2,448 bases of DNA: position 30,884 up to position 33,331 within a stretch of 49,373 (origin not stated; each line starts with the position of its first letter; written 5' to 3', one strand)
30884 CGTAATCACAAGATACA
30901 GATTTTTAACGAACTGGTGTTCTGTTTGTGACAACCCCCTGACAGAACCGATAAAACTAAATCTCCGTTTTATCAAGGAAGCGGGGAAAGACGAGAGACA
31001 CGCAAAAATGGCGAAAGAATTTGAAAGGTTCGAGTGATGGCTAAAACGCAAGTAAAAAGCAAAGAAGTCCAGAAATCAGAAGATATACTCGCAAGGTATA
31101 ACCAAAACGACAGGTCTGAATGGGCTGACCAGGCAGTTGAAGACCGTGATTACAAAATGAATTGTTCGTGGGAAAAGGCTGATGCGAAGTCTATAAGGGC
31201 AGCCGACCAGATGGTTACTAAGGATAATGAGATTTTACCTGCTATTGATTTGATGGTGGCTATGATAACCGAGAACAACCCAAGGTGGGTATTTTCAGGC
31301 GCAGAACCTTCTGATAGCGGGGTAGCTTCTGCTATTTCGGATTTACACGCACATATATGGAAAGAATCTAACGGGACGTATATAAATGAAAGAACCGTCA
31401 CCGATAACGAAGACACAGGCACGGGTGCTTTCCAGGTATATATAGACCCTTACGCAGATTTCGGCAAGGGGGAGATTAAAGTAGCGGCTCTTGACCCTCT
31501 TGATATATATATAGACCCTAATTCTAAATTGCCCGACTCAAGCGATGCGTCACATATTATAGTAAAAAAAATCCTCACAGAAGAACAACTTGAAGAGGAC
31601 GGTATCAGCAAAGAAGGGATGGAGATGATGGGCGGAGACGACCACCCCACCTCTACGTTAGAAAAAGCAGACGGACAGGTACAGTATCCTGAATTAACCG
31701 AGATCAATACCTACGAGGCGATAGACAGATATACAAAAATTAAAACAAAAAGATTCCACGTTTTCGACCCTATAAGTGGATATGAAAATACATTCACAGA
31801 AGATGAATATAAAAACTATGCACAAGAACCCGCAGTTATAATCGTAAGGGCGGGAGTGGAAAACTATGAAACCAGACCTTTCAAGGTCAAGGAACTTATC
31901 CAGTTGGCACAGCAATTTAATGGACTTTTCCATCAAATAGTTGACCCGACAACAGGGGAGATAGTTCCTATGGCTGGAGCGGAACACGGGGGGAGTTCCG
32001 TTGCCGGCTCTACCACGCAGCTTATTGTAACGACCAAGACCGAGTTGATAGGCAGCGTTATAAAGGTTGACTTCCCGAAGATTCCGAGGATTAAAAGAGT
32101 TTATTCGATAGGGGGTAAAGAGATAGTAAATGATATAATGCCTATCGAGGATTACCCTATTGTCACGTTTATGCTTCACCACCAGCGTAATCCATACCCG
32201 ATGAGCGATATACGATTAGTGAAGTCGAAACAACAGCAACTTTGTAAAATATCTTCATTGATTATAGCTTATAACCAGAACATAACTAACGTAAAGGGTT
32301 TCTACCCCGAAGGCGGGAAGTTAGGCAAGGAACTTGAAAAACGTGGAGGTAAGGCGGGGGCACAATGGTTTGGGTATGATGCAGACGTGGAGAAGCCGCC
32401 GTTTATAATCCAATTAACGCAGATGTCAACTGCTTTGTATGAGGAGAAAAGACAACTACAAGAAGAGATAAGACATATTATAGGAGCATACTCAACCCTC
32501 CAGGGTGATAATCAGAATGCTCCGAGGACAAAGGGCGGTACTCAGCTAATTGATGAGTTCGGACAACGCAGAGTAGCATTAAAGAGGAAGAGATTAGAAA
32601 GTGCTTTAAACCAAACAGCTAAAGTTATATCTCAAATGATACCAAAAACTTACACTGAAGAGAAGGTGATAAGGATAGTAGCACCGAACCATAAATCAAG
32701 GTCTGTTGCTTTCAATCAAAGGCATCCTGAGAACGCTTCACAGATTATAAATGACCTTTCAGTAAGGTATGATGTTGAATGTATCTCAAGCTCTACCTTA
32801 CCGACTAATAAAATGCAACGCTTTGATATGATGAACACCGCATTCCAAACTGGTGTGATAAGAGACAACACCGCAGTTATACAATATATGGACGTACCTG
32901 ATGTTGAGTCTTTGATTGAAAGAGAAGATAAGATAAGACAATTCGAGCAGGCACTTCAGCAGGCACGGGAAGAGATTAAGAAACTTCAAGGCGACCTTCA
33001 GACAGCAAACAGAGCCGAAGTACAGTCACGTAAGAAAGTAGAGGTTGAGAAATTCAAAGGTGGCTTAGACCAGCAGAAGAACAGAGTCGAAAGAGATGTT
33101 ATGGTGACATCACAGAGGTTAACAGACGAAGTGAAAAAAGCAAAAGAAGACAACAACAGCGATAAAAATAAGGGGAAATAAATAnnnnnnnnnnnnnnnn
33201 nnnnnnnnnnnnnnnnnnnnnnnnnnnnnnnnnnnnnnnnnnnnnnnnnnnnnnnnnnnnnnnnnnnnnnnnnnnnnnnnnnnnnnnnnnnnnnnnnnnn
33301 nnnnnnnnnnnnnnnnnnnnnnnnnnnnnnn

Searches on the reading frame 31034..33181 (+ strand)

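Call 27: search_protein_families(library=phrogs, proteins=[window:31034-33181:+], max_evalue=0.00001)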
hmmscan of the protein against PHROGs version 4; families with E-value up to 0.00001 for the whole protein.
window:31034-33181:+ (715 aa): 1 family
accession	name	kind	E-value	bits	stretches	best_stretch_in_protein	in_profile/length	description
phrog_156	-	head and packaging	2.2e-51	176.1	2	8-193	5-193/681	portal protein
